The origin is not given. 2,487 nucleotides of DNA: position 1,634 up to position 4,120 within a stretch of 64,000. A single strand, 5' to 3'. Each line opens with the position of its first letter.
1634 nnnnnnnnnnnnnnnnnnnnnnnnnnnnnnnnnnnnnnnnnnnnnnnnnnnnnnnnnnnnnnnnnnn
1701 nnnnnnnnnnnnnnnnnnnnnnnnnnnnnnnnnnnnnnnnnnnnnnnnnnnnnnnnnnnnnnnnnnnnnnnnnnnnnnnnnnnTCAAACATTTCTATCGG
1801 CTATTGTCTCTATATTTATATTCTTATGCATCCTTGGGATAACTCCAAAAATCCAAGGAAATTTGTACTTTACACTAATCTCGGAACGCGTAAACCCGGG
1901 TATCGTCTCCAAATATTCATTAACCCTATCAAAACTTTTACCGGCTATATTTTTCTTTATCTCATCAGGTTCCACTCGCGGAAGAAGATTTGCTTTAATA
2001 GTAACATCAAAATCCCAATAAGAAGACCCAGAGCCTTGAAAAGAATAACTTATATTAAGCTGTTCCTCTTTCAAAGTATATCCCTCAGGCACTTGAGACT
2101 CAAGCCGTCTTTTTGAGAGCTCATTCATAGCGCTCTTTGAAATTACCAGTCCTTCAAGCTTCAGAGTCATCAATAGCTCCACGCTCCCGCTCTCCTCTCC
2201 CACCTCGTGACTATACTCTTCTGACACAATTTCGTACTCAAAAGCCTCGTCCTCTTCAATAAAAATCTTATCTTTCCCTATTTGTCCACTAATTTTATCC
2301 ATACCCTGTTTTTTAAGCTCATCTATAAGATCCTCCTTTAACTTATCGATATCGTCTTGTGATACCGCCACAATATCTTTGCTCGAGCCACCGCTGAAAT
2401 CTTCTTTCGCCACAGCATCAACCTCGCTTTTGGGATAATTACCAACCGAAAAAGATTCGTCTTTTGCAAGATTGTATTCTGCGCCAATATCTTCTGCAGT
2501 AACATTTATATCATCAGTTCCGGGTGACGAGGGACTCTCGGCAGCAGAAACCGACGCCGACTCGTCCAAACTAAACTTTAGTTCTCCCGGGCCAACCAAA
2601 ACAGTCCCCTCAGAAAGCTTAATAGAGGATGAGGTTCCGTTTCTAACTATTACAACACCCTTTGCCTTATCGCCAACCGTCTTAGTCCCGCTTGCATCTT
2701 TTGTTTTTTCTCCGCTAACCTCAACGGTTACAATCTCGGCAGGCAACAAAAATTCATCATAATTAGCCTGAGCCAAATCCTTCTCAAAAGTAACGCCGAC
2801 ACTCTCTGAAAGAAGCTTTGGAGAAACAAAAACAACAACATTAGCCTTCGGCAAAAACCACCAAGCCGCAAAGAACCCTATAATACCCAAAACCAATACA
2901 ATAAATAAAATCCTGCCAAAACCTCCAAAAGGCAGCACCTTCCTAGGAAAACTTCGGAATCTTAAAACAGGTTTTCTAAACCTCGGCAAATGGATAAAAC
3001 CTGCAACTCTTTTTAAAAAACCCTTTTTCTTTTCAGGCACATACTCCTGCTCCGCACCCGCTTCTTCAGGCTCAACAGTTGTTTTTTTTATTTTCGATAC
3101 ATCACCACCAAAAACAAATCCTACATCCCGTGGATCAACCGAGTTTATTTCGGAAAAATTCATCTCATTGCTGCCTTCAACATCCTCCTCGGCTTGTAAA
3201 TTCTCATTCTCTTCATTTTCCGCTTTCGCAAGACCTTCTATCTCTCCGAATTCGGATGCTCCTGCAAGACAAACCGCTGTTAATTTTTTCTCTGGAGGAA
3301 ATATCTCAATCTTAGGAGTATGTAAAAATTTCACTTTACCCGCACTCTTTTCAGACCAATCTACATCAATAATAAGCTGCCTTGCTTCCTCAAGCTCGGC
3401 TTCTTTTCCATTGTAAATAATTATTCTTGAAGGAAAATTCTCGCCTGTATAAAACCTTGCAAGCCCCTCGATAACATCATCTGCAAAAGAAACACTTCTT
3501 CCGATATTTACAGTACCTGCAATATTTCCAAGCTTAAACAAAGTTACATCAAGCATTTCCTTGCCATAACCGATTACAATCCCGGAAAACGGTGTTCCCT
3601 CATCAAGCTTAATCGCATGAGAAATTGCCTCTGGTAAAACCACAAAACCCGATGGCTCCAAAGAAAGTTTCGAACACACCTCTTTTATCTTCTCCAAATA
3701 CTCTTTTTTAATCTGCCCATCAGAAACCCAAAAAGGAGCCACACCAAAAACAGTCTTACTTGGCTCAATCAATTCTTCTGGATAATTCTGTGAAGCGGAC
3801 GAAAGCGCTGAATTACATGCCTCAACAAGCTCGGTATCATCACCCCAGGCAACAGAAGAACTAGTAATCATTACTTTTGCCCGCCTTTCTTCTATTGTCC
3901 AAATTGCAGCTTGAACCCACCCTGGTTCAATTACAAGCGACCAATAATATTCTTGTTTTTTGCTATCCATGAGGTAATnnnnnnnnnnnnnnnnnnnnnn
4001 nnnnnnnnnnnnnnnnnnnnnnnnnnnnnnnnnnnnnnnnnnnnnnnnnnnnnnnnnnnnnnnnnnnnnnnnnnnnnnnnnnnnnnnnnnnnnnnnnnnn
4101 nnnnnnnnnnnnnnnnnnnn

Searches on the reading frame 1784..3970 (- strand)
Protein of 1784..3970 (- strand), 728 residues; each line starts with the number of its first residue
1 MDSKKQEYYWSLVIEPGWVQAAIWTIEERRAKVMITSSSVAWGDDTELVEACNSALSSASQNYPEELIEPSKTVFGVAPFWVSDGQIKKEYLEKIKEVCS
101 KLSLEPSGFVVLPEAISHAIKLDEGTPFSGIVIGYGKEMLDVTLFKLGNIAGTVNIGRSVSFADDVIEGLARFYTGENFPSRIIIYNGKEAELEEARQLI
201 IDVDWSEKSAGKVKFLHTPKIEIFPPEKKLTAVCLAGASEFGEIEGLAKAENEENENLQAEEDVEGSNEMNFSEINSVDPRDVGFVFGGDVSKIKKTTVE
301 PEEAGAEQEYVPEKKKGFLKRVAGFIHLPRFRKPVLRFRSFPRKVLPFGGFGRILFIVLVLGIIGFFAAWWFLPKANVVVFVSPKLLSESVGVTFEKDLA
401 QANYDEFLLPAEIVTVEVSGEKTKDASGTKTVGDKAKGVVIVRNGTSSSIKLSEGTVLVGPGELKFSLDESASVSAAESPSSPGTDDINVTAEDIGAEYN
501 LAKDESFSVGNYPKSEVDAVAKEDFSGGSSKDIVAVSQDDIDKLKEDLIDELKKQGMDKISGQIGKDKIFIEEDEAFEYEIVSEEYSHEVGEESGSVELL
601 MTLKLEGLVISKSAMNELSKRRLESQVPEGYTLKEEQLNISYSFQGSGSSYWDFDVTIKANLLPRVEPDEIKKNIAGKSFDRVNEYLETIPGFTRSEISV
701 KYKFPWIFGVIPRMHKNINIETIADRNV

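Call 4: search_protein_families(library=ncbifam, proteins=[window:1784-3970:-], max_evalue=1)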
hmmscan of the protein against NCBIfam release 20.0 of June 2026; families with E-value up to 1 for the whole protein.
window:1784-3970:- (728 aa): 0 families

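Call 5: search_protein_families(library=pfam, proteins=[window:1784-3970:-], max_evalue=1)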
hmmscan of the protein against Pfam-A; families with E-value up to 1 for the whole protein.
window:1784-3970:- (728 aa): 2 families
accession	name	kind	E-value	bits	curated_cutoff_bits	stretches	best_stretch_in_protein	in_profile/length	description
PF04865.19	Baseplate_J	-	0.00012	21.9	21.1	1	435-529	22-110/255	Baseplate J-like protein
PF22151.2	Fer4_NDSU1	-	0.12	12.3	23.8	1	696-726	15-45/51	NADH-ubiquinone oxidoreductase NDSU1/NuoG-like, 4Fe-4S domain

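Call 39: search_solved_structures(query=window:1784-3970:-, max_evalue=1)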
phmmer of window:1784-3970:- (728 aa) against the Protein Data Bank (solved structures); distinct sequences matched with E-value up to 1: 1.
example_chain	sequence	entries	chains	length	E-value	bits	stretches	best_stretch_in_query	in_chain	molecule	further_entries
6ns2_A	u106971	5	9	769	0.87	11.2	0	503-577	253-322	lipoxygenase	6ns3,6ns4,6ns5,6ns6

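Call 63: search_solved_structures(query=A4, max_evalue=10)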
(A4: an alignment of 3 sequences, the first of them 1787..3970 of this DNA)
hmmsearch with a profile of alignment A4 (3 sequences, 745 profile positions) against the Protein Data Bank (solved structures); distinct sequences matched with E-value up to 10: 0.

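Call 83: search_protein_families(library=ncbifam, proteins=[window:1787-3970:-], max_evalue=1)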
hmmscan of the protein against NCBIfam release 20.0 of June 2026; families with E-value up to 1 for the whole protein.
window:1787-3970:- (728 aa): 0 families
